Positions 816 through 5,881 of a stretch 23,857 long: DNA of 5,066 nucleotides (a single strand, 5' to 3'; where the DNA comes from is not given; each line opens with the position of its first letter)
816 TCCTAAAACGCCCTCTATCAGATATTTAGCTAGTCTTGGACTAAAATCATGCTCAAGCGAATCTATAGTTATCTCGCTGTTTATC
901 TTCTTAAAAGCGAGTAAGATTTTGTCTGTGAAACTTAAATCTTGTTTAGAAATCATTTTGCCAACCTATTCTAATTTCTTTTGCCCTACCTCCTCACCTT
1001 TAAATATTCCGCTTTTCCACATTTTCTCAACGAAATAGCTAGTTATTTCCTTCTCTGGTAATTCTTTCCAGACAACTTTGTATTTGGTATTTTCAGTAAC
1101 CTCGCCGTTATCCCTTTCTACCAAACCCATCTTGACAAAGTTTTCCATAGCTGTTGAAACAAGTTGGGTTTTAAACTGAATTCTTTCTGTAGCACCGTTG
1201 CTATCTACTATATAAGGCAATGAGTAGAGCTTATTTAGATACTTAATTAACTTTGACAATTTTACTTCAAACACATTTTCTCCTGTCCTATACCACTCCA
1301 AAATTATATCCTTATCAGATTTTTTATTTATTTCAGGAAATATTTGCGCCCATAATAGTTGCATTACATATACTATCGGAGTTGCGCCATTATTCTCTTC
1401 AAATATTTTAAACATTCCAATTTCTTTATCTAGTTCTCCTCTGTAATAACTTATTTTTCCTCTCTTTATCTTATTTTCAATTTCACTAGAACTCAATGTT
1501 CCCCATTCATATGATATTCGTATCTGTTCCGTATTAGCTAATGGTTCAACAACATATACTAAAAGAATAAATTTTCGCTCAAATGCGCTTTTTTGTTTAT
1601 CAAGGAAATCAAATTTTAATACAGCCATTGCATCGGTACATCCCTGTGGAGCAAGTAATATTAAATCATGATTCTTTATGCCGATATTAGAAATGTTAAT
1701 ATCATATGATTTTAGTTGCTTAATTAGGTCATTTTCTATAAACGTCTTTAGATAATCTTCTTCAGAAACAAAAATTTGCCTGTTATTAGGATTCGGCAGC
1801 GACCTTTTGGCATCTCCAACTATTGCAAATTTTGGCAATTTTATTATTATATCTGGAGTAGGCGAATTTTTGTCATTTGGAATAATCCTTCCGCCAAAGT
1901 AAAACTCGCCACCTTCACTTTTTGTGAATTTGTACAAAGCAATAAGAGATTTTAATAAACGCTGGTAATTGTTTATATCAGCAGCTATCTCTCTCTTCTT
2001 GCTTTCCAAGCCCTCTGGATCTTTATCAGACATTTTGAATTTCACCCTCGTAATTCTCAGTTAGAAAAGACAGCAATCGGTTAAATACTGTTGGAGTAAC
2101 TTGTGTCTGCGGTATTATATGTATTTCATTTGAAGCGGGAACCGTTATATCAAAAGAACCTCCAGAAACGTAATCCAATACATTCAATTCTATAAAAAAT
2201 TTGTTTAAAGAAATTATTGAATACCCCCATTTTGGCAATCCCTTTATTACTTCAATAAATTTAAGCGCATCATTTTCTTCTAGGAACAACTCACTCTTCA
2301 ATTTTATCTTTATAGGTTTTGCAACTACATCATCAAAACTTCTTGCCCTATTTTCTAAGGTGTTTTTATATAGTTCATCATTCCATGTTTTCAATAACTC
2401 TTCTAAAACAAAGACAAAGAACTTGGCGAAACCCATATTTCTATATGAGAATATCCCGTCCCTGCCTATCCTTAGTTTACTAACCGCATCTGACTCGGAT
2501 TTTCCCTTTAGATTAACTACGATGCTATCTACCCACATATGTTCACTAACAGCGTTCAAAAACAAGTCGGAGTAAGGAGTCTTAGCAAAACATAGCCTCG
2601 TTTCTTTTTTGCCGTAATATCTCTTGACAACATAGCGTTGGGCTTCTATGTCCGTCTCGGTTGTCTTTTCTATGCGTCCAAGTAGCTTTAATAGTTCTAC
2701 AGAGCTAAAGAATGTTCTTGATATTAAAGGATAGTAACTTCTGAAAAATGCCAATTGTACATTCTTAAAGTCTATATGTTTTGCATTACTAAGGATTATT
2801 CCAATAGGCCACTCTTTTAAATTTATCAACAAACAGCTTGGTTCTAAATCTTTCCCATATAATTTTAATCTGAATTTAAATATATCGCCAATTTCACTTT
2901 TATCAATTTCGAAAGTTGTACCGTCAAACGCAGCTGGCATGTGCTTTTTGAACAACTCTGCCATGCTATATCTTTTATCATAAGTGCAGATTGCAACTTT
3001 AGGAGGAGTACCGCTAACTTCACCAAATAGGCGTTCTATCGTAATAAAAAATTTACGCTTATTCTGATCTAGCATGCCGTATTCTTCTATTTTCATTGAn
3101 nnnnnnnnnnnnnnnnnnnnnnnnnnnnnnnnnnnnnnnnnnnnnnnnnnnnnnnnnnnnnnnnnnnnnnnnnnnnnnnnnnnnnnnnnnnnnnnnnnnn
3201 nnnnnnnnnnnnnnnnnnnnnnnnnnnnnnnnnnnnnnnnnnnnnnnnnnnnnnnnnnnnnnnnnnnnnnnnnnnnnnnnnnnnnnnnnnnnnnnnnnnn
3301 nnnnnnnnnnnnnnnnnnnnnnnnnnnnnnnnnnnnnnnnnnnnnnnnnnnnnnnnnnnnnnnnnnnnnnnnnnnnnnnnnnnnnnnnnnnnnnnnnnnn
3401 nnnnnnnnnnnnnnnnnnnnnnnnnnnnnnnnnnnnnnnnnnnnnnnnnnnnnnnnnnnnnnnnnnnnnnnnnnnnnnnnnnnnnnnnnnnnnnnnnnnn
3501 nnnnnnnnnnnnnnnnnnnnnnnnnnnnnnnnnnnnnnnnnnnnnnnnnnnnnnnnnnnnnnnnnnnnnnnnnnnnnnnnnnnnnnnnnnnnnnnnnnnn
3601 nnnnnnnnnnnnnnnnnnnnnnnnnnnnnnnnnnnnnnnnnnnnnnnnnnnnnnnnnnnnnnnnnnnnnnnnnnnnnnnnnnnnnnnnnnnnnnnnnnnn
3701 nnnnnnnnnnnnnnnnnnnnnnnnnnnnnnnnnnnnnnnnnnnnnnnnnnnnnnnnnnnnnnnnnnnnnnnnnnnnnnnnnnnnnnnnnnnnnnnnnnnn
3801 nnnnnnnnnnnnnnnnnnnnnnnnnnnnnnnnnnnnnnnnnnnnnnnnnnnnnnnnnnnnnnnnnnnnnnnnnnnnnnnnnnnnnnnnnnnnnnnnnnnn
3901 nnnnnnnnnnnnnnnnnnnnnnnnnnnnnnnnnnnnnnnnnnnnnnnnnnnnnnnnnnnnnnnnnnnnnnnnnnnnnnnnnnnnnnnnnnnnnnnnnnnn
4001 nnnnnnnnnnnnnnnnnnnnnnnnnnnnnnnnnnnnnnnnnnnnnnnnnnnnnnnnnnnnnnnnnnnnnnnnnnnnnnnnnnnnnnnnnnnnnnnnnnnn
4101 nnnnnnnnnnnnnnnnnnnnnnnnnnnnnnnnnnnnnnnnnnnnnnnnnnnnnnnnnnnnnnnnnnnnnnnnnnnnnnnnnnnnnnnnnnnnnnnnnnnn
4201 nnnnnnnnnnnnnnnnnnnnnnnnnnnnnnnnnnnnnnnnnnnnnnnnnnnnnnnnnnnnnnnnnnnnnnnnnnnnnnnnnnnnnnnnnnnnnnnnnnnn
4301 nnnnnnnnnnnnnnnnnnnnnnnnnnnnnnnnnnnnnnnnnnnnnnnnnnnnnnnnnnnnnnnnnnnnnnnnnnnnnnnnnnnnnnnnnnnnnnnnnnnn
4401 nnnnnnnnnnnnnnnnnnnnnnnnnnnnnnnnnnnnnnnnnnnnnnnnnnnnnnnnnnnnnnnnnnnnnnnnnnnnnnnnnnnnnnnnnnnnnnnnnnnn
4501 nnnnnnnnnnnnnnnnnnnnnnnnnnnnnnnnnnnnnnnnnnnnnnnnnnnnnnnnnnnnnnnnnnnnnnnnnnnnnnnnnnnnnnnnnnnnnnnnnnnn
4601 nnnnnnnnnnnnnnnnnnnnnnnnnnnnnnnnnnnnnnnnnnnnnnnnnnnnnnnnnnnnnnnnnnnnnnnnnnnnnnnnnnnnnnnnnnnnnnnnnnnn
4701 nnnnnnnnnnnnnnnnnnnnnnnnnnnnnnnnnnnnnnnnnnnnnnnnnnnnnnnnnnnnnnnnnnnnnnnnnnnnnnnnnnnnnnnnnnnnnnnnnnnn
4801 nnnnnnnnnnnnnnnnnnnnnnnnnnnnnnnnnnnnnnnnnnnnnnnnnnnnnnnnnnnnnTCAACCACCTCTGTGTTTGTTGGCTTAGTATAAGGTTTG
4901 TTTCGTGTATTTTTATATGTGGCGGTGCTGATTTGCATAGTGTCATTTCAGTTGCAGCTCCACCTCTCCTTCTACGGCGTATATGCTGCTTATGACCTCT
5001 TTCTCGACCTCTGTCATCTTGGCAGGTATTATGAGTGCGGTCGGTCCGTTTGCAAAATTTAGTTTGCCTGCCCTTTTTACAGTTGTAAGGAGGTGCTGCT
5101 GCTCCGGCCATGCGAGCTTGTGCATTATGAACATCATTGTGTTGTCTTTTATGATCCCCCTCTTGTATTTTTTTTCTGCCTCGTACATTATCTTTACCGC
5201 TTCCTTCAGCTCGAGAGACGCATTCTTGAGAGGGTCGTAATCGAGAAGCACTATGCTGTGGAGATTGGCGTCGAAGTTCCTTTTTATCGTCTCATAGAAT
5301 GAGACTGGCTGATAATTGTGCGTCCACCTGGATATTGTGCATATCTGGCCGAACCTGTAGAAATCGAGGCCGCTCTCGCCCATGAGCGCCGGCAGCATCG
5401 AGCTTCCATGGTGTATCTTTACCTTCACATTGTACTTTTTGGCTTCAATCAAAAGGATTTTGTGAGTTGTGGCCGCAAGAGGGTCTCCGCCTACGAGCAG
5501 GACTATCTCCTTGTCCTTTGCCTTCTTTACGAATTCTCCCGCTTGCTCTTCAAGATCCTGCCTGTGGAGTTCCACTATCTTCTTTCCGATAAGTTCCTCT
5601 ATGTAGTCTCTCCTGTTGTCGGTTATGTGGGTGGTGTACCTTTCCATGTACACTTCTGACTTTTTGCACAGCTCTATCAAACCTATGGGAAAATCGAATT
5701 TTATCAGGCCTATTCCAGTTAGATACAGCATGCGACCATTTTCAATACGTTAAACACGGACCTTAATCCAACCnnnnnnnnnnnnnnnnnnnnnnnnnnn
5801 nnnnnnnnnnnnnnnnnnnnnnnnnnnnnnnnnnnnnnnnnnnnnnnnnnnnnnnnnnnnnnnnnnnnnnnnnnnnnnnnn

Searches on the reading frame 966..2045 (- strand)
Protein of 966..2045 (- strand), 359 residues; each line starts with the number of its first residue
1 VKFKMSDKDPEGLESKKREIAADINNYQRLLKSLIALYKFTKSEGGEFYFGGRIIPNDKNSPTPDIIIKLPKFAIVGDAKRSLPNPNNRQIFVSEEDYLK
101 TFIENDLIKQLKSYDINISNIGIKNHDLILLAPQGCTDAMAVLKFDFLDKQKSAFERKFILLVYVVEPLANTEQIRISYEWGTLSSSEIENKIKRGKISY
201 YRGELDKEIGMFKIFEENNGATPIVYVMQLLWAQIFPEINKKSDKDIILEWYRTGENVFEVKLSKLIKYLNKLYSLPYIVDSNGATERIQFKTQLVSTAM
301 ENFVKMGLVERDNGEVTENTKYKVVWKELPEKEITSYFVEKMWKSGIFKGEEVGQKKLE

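Call 4: search_protein_families(library=pfam, proteins=[window:966-2045:-], max_evalue=0.01)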
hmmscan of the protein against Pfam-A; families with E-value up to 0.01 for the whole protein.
window:966-2045:- (359 aa): 0 families

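Call 5: search_protein_families(library=padloc, proteins=[window:966-2045:-], max_evalue=0.01)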
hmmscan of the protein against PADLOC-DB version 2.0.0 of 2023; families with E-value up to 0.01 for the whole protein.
window:966-2045:- (359 aa): 0 families

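Call 6: search_protein_families(library=ncbifam, proteins=[window:966-2045:-], max_evalue=0.01)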
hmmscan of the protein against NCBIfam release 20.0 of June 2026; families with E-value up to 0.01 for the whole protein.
window:966-2045:- (359 aa): 0 families

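Call 24: search_protein_families(library=pfam, proteins=[window:966-2045:-], max_evalue=10)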
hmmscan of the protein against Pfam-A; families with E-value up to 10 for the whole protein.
window:966-2045:- (359 aa): 2 families
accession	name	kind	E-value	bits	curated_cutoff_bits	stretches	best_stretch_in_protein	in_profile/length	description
PF14394.12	DUF4423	-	0.011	16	30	1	286-345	43-103/165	Domain of unknown function (DUF4423)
PF10007.15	DUF2250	-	0.067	13.8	24.4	1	288-324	31-67/93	Uncharacterized protein conserved in archaea (DUF2250)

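Call 53: find_homologous_proteins(query=window:966-2045:-)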
Query window:966-2045:- (359 aa): 7 proteins with E <= 0.001 among 1616 candidates.
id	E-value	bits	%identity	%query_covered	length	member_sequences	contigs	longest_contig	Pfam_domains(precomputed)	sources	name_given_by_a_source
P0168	5.2e-208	708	89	99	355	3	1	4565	-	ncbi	ncbi:MAG: hypothetical protein QXL94_04515 [Candidatus Parvarchaeum sp.]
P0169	9.2e-194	661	83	100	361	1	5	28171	-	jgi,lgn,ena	jgi:hypothetical protein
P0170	1.2e-187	641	81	99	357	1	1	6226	-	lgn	-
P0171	3.7e-107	377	57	92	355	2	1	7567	-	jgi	jgi:hypothetical protein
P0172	8.8e-103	362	53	97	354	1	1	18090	-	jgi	jgi:hypothetical protein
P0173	1.5e-99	352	51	95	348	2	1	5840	-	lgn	-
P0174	1.6e-72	263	41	95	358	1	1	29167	-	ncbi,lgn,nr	ncbi:MAG: hypothetical protein M1416_00030 [Candidatus Pacearchaeota archaeon]|nr:hypothetical prote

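Call 54: find_encoding_contigs(protein=P0169, flank=8000, max_places=3)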
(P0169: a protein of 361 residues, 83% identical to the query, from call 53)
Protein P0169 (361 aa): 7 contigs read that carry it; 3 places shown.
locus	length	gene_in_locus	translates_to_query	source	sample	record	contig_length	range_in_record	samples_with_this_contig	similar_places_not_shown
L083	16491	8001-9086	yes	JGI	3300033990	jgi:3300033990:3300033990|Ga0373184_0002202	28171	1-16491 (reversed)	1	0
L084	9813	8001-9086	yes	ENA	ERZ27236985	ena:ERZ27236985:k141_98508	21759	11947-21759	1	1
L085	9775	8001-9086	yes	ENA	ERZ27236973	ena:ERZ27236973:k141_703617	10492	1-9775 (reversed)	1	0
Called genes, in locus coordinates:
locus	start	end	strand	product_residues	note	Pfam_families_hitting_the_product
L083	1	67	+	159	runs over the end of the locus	PF09821:AAA_assoc_C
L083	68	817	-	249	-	PF00005:ABC_tran, PF13304:AAA_21 (faint)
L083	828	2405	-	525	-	PF00528:BPD_transp_1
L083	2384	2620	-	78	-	-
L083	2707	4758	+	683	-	PF02661:Fic (weak)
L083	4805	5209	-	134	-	PF00903:Glyoxalase, PF13669:Glyoxalase_4 (weak)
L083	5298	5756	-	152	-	PF00583:Acetyltransf_1, PF13673:Acetyltransf_10, PF13508:Acetyltransf_7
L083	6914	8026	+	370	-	-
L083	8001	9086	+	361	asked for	-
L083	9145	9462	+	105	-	-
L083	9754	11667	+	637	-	PF13401:AAA_22 (faint)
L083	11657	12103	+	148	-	-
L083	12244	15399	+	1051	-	PF02384:N6_Mtase, PF20473:MmeI_Mtase, PF07669:Eco57I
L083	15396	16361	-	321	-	PF00589:Phage_integrase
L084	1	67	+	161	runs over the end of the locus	PF09821:AAA_assoc_C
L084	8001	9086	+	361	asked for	-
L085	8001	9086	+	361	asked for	-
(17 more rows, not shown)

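Call 55: find_encoding_contigs(protein=P0174, flank=8000, max_places=2)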
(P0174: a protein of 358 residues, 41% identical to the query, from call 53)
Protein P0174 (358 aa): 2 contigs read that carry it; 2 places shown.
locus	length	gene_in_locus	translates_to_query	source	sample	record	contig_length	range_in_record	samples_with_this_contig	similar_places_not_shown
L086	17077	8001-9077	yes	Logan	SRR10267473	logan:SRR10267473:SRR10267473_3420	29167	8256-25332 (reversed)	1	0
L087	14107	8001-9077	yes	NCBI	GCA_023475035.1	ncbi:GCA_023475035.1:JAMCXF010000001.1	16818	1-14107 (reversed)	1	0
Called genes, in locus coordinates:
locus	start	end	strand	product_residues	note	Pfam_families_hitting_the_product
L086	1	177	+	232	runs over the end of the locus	-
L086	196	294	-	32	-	-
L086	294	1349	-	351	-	PF02457:DAC, PF10635:DisA-linker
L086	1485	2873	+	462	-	PF07690:MFS_1, PF12832:MFS_1_like, PF07690:MFS_1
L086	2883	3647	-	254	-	PF00149:Metallophos (weak)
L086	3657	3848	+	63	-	-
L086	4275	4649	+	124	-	-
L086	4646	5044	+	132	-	PF07883:Cupin_2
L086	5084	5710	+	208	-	PF09568:RE_MjaI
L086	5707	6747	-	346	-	PF01555:N6_N4_Mtase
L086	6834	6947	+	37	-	-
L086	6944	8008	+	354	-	-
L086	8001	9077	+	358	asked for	-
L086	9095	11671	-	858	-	PF04851:ResIII (weak), PF00270:DEAD, PF22590:Cas3-like_C_2 (faint), PF00271:Helicase_C, PF19306:WHD_Lhr, PF08494:DEAD_assoc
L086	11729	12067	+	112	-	PF01022:HTH_5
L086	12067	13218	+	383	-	PF00266:Aminotran_5, PF01212:Beta_elim_lyase (faint), PF01041:DegT_DnrJ_EryC1 (weak)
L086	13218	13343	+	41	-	-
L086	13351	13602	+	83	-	PF08984:DUF1858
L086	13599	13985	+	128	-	PF01592:NifU_N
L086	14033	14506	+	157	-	PF01047:MarR (faint), PF24034:DUF7343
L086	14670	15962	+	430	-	PF00270:DEAD, PF04851:ResIII, PF00271:Helicase_C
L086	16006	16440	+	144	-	-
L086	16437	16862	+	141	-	PF13473:Cupredoxin_1, PF00127:Copper-bind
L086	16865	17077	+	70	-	PF10967:DUF2769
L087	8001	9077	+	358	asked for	-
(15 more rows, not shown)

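Call 56: find_encoding_contigs(protein=P0172, flank=8000, max_places=2)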
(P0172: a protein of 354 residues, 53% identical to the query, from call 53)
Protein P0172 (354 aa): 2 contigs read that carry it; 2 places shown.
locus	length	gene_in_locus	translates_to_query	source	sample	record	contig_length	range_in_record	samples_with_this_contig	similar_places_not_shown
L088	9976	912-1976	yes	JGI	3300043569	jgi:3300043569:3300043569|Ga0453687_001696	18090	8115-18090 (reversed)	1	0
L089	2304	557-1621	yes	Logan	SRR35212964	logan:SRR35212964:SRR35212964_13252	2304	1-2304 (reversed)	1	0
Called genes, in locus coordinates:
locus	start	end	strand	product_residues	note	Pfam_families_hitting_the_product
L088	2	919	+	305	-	?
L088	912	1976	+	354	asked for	-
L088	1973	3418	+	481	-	PF20442:BrxL_N, PF13337:BrxL_ATPase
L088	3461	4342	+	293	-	-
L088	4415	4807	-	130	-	PF01986:DUF123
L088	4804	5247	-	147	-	-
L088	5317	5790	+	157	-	-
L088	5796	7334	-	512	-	PF12172:zf-ChsH2 (weak), PF08541:ACP_syn_III_C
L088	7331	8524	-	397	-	PF00108:Thiolase_N, PF02803:Thiolase_C (weak), PF22691:Thiolase_C_1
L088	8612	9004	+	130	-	PF01982:CTP-dep_RFKase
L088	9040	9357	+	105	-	-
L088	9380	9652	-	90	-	-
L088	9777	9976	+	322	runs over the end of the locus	PF13207:AAA_17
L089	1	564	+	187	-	?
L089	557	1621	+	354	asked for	-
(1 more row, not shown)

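Call 61: search_solved_structures(query=A4, max_evalue=10)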
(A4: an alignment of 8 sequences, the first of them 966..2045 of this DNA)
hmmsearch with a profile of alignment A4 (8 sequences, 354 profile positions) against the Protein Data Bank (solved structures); distinct sequences matched with E-value up to 10: 0.

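Call 71: predict_structure(alignment_id=A4)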
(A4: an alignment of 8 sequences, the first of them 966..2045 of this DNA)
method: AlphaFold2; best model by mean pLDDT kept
length: 359 residues; sequences in the alignment: 8
mean_pLDDT: 54.0   pTM: 0.57
mean pLDDT of the five models: 54.0, 53.6, 51.2, 42.0, 39.8
residues with pLDDT >= 90: 2; 70-90: 88; 50-70: 84; < 50: 185
segments of 3 or more residues with pLDDT < 50: 1-6, 50-65, 72-87, 95-100, 116-221, 248-253, 275-289, 350-359
pLDDT, mean of each block of 10 residues (from residue 1): 47 81 64 60 57 40 48 39 49 52 51 49 39 42 39 37 37 31 33 36 34 43 73 78 53 60 80 47 42 76 87 84 79 76 72 29
secondary structure, 60 per line:
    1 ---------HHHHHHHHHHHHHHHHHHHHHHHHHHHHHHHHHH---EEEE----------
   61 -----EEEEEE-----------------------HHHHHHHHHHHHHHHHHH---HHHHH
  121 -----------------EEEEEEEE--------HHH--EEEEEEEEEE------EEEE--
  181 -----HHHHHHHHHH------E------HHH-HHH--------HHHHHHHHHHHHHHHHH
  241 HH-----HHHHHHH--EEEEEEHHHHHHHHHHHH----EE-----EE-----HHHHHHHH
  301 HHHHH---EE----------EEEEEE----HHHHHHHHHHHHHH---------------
elements in order: H10-43 E47-50 E66-71 H95-112 H116-120 E138-145 E159-168 E175-178 H186-195 H224-242 H248-254 E257-262 H263-274 H293-305 E321-326 H331-344

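Call 75: search_protein_families(library=pfam, proteins=[L083:9145-9462:+, L083:9754-11667:+, L083:11657-12103:+, L083:12244-15399:+, L088:1973-3418:+, L088:3461-4342:+, L083:2707-4758:+], max_evalue=0.01)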
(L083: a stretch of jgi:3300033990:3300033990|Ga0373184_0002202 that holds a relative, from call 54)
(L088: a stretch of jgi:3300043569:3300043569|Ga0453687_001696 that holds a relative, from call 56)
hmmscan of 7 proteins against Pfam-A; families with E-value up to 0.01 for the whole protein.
L083:9145-9462:+ (105 aa): 0 families

L083:9754-11667:+ (637 aa): 5 families
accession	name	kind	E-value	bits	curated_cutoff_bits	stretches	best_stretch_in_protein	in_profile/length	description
PF13401.12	AAA_22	-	7.7e-06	26.7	27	1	121-332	5-105/130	AAA domain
PF01935.23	DUF87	-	0.00025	21.6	23.2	1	118-289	19-220/220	Helicase HerA, central domain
PF13191.12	AAA_16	-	0.00039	21.4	32.6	1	122-312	25-143/167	AAA ATPase domain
PF04851.21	ResIII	-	0.0025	18.2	22.5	0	271-341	108-161/164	Type III restriction enzyme, res subunit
PF12846.13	AAA_10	-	0.0053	16.3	27.5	0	295-366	234-306/362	AAA-like domain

L083:11657-12103:+ (148 aa): 0 families

L083:12244-15399:+ (1051 aa): 6 families
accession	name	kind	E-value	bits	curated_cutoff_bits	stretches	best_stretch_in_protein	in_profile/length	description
PF07669.17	Eco57I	-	3.3e-17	63.5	25.3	1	425-635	2-168/171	Eco57I restriction-modification methylase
PF02384.22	N6_Mtase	-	9.2e-17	61.8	20.4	2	328-447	3-101/311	N-6 DNA Methylase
PF20473.4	MmeI_Mtase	-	5.3e-10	39.3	27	1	376-552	14-164/259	MmeI, DNA-methyltransferase domain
PF12950.13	TaqI_C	-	0.00074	20.2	26.5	1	816-890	38-109/118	TaqI-like C-terminal specificity domain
PF13847.12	Methyltransf_31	-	0.0072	16.5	27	0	383-437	5-42/145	Methyltransferase domain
PF01170.24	UPF0020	-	0.0085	16.2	22.3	0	384-397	31-44/197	RMKL-like, methyltransferase domain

L088:1973-3418:+ (481 aa): 2 families
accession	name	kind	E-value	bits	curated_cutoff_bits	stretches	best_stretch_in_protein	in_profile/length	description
PF13337.12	BrxL_ATPase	-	4.6e-112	374.3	25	1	161-476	2-312/313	Lon-like protease BrxL-like, ATPase domain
PF20442.3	BrxL_N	-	6.9e-28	97.7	28.2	1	15-144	2-132/132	BREX system Lon protease-like protein BrxL N-terminal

L088:3461-4342:+ (293 aa): 0 families

L083:2707-4758:+ (683 aa): 2 families
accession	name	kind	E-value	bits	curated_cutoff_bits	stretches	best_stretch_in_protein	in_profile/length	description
PF02661.23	Fic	-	7e-07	30.4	24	1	113-208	3-93/93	Fic/DOC family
PF13646.12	HEAT_2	-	9.9e-05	23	27.7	0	358-403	34-79/88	HEAT repeats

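Call 76: search_protein_families(library=padloc, proteins=[L083:9145-9462:+, L083:9754-11667:+, L083:11657-12103:+, L083:12244-15399:+, L088:1973-3418:+, L088:3461-4342:+, L083:6914-8026:+, L086:6944-8008:+, P0174, P0172], max_evalue=0.01)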
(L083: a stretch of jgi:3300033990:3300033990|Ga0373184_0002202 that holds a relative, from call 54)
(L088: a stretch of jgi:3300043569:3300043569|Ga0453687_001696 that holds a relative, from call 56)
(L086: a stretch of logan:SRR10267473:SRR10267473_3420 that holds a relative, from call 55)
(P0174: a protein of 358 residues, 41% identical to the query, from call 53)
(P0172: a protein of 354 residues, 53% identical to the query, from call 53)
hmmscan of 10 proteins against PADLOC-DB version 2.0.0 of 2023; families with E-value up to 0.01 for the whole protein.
L083:9145-9462:+ (105 aa): 0 families

L083:9754-11667:+ (637 aa): 6 families
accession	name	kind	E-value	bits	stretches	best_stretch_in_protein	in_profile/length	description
PDLC04140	mad8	-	1.6e-09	35.7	1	113-364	18-254/314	mads_8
PDLC02185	HerA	-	3e-06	24.3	1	267-378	410-529/585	-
PDLC04100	HerA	-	5.9e-06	23.2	1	267-378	404-523/580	-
PDLC04103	HerA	-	5.1e-05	19.8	1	298-378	437-525/579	-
PDLC04105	HerA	-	0.00087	16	0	263-335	379-459/576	-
PDLC02793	SspF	-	0.0015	15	1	111-155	42-86/600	SspF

L083:11657-12103:+ (148 aa): 0 families

L083:12244-15399:+ (1051 aa): 23 families
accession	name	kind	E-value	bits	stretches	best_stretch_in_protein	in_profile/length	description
PDLC03021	MTase_I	-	7.4e-21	72.5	2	268-467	79-268/491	Type I methyltransferase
PDLC03025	MTase_I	-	1.3e-14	51.8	1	322-480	134-276/569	Type I methyltransferase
PDLC03335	MTase_II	-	1.9e-11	41.3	2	275-443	26-158/607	Type II methyltransferase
PDLC02529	PglX|PglXI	-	2.9e-11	39.8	1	378-535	224-369/1189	PglX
PDLC03631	REase_MTase_IIG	-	1e-10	38.2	1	318-480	277-433/1086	Type IIG restriction enzyme-methyltransferase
PDLC02525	PglX|PglXI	-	1.2e-10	38.7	1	380-467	282-368/607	PglX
PDLC03600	REase_MTase_IIG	-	1.8e-10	37.4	2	381-446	300-365/1205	Type IIG restriction enzyme-methyltransferase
PDLC03338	MTase_II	-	2.2e-10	37.9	1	332-459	114-229/604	Type II methyltransferase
PDLC03627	REase_MTase_IIG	-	4.3e-10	36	1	382-538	407-577/1136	Type IIG restriction enzyme-methyltransferase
PDLC03026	MTase_I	-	4.4e-10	37.3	1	292-449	84-231/487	Type I methyltransferase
PDLC02521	PglX|PglXI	-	5.4e-10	35.9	1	379-471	305-396/1174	PglX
PDLC03612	REase_MTase_IIG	-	5.6e-10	36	1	524-928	807-1211/1247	Type IIG restriction enzyme-methyltransferase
PDLC03313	MTase_II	-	3.1e-09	33.9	1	345-443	19-109/563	Type II methyltransferase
PDLC03348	MTase_II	-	4e-08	30.2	1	330-444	203-310/727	Type II methyltransferase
PDLC03227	MTase_II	-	6.6e-07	26.6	1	579-635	163-219/494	Type II methyltransferase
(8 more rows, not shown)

L088:1973-3418:+ (481 aa): 5 families
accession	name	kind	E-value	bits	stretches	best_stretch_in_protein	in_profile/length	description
PDLC02506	BrxL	-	9e-118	392.4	1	3-478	3-471/680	BrxL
PDLC02508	BrxL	-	7.1e-108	359.7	1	6-479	2-466/698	BrxL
PDLC02505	BrxL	-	4.5e-83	277.8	1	6-480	2-477/482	BrxL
PDLC02509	BrxL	-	2e-73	245.8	2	155-476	194-515/535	BrxL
PDLC02507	BrxL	-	4.9e-72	241.3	1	6-472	12-468/482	BrxL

L088:3461-4342:+ (293 aa): 3 families
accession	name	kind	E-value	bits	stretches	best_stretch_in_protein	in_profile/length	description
PDLC05014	PDC-S41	-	0.0025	14.2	1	191-237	64-112/657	-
PDLC04824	PDC-S02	-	0.0033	14.6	1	199-262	221-277/308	-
PDLC04799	PDC-S02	-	0.004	14.3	1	200-282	222-300/308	-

L083:6914-8026:+ (370 aa): 0 families

L086:6944-8008:+ (354 aa): 0 families

P0174 (358 aa): 0 families

P0172 (354 aa): 0 families

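Call 85: search_protein_families(library=phrogs, proteins=[window:966-2045:-], max_evalue=0.01)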
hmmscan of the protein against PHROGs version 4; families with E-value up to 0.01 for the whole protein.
window:966-2045:- (359 aa): 0 families

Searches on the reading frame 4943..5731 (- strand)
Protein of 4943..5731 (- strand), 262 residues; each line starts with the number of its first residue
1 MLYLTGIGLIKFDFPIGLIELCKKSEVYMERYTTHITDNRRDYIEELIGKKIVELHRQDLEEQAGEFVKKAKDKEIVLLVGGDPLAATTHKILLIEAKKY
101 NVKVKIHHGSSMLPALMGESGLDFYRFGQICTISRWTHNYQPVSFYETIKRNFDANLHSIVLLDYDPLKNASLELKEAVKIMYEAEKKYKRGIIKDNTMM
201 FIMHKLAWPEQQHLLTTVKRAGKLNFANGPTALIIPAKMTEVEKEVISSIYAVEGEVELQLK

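Call 4: search_protein_families(library=pfam, proteins=[window:4943-5731:-], max_evalue=0.01)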
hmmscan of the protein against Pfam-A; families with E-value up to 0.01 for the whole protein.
window:4943-5731:- (262 aa): 1 family
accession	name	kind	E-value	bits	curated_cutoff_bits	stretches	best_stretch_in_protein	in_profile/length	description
PF00590.25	TP_methylase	-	1.6e-11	45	27.8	1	50-220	54-210/212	Tetrapyrrole (Corrin/Porphyrin) Methylases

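Call 5: search_protein_families(library=padloc, proteins=[window:4943-5731:-], max_evalue=0.01)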
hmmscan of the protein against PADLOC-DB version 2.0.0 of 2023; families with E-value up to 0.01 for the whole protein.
window:4943-5731:- (262 aa): 0 families

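Call 6: search_protein_families(library=ncbifam, proteins=[window:4943-5731:-], max_evalue=0.01)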
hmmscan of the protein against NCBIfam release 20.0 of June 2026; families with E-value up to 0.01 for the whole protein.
window:4943-5731:- (262 aa): 3 families
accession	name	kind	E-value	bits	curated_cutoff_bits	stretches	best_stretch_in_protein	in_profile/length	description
TIGR00522.1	dph5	equivalog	4.2e-53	180.4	114.3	1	1-249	1-253/258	diphthine synthase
NF004455.0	PRK05787.1-3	equivalog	1.4e-05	24.8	258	1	45-133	42-132/221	cobalt-precorrin-7 (C(5))-methyltransferase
NF052436.1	YabN_Meth_PPase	exception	0.0016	17.5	525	1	64-123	69-130/486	bifunctional methyltransferase/pyrophosphohydrolase YabN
